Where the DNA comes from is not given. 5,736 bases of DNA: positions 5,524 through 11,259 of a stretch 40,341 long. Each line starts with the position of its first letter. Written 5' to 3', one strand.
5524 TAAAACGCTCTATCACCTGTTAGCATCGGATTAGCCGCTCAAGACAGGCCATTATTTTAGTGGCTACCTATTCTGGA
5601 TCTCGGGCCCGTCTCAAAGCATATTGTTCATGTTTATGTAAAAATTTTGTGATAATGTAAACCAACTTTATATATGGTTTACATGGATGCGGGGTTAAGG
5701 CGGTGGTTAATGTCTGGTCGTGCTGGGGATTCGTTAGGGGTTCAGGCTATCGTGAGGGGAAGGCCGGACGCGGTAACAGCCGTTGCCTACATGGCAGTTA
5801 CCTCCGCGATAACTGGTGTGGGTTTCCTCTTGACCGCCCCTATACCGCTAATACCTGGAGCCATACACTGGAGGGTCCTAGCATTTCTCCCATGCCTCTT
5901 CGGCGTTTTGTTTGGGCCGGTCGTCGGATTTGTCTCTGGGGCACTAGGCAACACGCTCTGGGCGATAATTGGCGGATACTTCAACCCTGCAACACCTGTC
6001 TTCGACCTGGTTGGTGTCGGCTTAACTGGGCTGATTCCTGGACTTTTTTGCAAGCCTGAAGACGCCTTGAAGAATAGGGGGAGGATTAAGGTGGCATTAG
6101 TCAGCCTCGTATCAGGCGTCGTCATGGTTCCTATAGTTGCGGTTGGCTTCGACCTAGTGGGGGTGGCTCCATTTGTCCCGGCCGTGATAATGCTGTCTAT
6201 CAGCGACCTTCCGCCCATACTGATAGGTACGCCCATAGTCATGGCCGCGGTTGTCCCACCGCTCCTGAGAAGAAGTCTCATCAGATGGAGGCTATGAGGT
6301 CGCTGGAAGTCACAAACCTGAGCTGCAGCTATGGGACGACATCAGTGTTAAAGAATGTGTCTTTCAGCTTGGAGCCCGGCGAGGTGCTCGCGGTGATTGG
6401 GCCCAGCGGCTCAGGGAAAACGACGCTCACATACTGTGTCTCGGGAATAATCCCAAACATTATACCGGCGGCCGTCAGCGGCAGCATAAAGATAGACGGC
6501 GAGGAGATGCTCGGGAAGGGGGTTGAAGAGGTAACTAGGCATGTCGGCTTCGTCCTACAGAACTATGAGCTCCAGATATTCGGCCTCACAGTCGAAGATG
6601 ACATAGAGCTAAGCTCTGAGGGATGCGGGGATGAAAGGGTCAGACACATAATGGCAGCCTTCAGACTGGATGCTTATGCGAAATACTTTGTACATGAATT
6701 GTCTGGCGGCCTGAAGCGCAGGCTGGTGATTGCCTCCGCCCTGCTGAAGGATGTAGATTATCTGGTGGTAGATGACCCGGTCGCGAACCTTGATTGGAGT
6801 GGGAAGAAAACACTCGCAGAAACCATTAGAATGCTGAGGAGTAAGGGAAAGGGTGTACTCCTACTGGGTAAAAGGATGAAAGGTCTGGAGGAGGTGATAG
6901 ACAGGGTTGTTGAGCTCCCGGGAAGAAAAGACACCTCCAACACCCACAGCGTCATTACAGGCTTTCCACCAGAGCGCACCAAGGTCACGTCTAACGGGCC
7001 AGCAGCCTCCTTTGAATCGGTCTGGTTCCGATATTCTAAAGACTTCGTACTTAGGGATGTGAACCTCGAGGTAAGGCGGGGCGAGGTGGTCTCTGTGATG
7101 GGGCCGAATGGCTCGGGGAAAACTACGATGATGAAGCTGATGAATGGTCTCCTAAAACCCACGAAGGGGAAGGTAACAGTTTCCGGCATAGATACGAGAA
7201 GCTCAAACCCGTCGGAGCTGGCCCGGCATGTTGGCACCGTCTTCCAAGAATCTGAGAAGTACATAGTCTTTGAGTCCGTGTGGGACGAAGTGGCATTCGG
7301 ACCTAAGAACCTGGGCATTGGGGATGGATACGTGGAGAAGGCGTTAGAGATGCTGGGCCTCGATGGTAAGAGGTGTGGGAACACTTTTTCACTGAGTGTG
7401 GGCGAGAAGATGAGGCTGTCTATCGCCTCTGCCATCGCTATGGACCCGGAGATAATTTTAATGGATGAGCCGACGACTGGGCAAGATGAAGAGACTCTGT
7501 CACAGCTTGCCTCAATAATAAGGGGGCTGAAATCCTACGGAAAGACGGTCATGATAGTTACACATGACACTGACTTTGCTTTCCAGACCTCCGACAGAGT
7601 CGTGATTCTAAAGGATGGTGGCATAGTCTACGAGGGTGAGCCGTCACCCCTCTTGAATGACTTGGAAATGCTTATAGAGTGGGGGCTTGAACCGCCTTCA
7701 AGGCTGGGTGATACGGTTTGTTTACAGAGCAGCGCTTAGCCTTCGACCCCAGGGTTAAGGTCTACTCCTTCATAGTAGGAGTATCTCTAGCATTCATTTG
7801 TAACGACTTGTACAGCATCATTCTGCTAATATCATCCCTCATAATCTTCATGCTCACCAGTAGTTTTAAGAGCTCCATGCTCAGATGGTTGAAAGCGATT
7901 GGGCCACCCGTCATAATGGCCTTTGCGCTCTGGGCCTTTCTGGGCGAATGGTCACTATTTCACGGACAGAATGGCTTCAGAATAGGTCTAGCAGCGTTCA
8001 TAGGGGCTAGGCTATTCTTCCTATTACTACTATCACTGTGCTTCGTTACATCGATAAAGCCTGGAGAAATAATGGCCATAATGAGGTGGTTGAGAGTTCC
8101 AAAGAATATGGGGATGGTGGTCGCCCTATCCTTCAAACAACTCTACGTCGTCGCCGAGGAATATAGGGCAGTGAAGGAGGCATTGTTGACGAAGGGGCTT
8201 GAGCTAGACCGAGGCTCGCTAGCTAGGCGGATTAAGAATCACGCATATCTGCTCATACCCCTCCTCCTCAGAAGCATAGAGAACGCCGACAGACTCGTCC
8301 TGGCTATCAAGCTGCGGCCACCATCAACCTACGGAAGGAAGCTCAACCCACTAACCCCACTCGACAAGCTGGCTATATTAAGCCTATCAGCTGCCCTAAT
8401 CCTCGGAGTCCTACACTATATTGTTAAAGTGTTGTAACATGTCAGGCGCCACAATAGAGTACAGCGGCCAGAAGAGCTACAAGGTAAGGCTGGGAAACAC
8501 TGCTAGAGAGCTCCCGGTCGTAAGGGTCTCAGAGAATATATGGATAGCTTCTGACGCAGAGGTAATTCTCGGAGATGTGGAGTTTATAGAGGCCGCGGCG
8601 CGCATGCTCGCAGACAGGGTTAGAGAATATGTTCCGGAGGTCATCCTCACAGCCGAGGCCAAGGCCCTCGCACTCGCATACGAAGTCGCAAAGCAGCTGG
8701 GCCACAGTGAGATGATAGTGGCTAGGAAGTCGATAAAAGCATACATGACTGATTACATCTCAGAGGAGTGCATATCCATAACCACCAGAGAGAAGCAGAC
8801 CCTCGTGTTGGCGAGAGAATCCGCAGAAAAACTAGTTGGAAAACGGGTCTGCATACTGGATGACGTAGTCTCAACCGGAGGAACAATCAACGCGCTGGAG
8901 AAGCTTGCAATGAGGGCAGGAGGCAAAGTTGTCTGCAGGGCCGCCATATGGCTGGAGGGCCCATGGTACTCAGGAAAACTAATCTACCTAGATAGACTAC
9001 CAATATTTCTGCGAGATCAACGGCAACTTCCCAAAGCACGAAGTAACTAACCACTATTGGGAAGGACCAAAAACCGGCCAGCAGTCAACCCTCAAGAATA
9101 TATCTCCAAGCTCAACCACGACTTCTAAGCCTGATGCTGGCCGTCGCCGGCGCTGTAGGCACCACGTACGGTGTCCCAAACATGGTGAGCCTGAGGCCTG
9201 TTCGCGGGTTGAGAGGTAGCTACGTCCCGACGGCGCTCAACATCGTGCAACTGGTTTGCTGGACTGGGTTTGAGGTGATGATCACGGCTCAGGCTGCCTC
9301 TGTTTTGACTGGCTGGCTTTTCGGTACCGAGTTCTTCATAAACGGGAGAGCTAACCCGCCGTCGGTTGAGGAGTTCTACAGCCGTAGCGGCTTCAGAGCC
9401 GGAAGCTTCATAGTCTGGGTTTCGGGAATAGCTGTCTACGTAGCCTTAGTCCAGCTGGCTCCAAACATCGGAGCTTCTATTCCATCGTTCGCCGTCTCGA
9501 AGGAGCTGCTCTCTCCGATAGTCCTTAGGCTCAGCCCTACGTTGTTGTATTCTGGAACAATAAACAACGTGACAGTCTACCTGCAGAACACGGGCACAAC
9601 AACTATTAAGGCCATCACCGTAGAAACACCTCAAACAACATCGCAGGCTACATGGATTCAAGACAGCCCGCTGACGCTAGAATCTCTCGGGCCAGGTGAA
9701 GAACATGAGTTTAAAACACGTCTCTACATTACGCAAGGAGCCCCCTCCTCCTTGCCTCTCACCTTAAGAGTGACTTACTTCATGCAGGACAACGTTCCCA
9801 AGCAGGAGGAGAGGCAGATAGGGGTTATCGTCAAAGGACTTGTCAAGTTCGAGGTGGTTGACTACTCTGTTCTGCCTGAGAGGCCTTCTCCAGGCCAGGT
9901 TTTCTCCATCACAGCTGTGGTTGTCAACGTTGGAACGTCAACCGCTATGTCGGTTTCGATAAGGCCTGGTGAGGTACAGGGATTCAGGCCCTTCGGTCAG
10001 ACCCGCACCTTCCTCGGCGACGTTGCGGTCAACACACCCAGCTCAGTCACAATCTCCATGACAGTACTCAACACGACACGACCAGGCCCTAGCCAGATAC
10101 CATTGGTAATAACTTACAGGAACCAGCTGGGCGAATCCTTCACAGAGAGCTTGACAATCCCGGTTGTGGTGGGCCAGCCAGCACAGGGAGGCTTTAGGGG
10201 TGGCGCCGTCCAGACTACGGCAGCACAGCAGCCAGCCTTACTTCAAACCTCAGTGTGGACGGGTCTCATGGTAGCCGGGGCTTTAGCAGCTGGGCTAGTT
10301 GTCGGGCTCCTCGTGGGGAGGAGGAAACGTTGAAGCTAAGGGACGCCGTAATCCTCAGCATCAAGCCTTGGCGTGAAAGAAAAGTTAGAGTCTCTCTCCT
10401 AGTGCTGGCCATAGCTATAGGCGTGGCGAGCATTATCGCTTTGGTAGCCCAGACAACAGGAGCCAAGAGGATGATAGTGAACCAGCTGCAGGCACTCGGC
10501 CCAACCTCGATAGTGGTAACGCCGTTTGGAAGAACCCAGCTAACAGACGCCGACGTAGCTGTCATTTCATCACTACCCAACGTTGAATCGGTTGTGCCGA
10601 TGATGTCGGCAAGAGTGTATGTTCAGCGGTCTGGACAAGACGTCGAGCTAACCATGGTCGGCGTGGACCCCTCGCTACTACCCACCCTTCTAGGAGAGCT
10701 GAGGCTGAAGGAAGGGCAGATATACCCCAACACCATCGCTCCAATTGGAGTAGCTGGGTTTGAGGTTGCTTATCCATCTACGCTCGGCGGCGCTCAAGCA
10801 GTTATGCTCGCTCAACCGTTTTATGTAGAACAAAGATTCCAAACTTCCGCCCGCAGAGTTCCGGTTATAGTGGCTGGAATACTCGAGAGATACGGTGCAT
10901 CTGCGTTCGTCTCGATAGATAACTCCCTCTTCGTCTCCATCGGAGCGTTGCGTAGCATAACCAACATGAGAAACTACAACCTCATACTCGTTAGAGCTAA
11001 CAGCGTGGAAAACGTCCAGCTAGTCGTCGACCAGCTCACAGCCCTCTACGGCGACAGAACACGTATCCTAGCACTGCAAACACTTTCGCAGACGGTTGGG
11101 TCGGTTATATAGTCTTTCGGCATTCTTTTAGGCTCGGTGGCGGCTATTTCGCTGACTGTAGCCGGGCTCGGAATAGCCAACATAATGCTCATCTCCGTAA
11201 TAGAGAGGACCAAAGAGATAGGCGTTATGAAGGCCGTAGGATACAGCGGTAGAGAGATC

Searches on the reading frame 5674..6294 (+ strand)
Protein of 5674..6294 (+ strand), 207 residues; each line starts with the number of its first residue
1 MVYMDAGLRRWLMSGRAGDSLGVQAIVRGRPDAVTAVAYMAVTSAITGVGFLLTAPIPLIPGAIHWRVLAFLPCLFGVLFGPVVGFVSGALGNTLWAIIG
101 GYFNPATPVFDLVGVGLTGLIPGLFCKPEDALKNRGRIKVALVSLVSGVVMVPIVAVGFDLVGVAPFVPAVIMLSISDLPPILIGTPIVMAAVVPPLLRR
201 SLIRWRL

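Call 59: search_protein_families(library=pfam, proteins=[window:5674-6294:+])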
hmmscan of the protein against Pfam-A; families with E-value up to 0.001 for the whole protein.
window:5674-6294:+ (207 aa): 2 families
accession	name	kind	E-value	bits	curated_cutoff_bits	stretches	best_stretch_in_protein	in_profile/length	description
PF07155.17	ECF-ribofla_trS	-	1.7e-11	44.9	26.7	1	34-158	4-125/172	ECF-type riboflavin transporter, S component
PF12822.12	ECF_trnsprt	-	0.00019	21.9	30.7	1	39-192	5-154/169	ECF transporter, substrate-specific component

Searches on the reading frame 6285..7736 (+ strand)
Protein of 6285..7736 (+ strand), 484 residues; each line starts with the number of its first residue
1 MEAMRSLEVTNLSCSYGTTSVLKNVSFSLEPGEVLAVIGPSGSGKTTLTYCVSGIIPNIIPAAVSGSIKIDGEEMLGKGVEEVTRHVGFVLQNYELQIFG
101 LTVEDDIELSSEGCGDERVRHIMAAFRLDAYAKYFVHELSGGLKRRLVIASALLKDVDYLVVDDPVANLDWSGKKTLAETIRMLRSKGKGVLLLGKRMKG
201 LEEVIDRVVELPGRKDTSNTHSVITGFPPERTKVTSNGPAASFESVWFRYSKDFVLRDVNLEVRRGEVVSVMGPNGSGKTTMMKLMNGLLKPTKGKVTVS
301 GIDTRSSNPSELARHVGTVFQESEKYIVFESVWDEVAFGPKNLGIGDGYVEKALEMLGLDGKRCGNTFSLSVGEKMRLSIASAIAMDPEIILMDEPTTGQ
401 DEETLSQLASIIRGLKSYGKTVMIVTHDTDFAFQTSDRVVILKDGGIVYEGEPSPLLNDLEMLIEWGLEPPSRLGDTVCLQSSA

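Call 59: search_protein_families(library=pfam, proteins=[window:6285-7736:+])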
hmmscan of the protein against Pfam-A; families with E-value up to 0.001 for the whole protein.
window:6285-7736:+ (484 aa): 24 families
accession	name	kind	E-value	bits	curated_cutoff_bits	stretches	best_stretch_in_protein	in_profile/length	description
PF00005.33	ABC_tran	-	1.3e-57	194.7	25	2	256-398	1-137/137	ABC transporter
PF13304.12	AAA_21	-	6.2e-08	33.5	27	0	35-55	2-22/304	AAA domain, putative AbiEii toxin, Type IV TA system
PF13555.12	AAA_29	-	7.2e-08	32.5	27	0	260-294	16-50/61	P-loop containing region of AAA domain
PF02463.25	SMC_N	-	3.7e-07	30.3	40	0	267-430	25-200/220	RecF/RecN/SMC N terminal domain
PF25199.1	nSTAND_NTPase5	-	6.4e-07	29.7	34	0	261-312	36-86/145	Novel STAND NTPase 5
PF00004.35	AAA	-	7.2e-07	30.1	21.2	0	271-324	3-54/131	ATPase family associated with various cellular activities (AAA)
PF03029.23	ATP_bind_1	-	1e-06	29.2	27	0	271-303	1-33/240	Conserved hypothetical ATP binding protein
PF13401.12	AAA_22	-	2e-06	28.6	27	0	267-325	6-63/130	AAA domain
PF13173.12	AAA_14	-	1.1e-05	25.9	27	0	267-329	3-68/129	AAA domain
PF13476.12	AAA_23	-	1.6e-05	26.1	27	0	257-287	11-40/201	AAA domain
PF01078.27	Mg_chelatase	-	2e-05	24.5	20.3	0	35-63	25-53/207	Magnesium chelatase, subunit ChlI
PF13191.12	AAA_16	-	2.4e-05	25.3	32.6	0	263-287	19-45/167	AAA ATPase domain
PF13604.12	AAA_30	-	2.9e-05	24.3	27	0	267-300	19-52/191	AAA domain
PF13481.12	AAA_25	-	6.8e-05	23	27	0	29-50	30-51/195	AAA domain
PF20720.3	nSTAND3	-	7.5e-05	22.9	27.2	0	18-51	3-36/155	Novel STAND NTPase 3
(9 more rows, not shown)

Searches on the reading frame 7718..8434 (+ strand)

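Call 59: search_protein_families(library=pfam, proteins=[window:7718-8434:+])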
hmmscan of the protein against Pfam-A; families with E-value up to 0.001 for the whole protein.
window:7718-8434:+ (239 aa): 1 family
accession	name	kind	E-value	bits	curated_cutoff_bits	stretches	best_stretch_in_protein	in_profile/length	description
PF02361.21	CbiQ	-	3.3e-19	69.8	25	1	10-200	9-206/216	Cobalt transport protein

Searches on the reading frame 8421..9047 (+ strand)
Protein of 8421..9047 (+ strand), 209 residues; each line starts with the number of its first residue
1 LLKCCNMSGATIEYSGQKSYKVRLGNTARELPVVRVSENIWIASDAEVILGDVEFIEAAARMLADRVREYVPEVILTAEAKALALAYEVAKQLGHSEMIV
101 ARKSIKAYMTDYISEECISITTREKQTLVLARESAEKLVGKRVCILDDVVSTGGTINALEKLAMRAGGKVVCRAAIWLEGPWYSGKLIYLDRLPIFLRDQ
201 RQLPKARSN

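Call 59: search_protein_families(library=pfam, proteins=[window:8421-9047:+])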
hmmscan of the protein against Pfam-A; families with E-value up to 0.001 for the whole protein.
window:8421-9047:+ (209 aa): 1 family
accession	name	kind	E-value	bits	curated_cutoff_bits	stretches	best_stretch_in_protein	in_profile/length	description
PF00156.33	Pribosyltran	-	1.8e-09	37.5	26.3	1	55-171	11-118/158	Phosphoribosyl transferase domain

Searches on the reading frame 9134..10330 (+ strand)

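Call 59: search_protein_families(library=pfam, proteins=[window:9134-10330:+])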
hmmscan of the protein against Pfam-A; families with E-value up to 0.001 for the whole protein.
window:9134-10330:+ (399 aa): 3 families
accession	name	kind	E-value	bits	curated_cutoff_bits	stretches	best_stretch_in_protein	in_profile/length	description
PF02133.21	Transp_cyt_pur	-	5.8e-07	29.1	23.5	1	2-67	59-123/440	Permease for cytosine/purines, uracil, thiamine, allantoin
PF07705.17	CARDB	-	0.00012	22.7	22.7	0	131-200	8-72/101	CARDB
PF10633.15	NPCBM_assoc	-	0.00056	20.5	24.4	0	141-215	4-77/78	NPCBM-associated, NEW3 domain of alpha-galactosidase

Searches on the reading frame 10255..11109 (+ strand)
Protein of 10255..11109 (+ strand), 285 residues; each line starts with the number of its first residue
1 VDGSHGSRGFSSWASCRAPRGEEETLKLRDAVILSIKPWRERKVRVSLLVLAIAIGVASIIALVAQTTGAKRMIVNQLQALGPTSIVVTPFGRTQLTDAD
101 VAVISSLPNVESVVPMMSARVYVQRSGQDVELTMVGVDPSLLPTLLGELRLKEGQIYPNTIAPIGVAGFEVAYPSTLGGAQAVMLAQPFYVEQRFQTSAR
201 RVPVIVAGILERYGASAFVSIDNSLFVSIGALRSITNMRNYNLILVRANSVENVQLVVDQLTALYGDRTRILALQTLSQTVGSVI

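Call 59: search_protein_families(library=pfam, proteins=[window:10255-11109:+])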
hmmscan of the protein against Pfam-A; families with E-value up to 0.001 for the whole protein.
window:10255-11109:+ (285 aa): 1 family
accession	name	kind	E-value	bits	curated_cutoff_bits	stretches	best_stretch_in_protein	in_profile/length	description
PF12704.14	MacB_PCD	-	1.9e-19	71.2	27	1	48-264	3-207/207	MacB-like periplasmic core domain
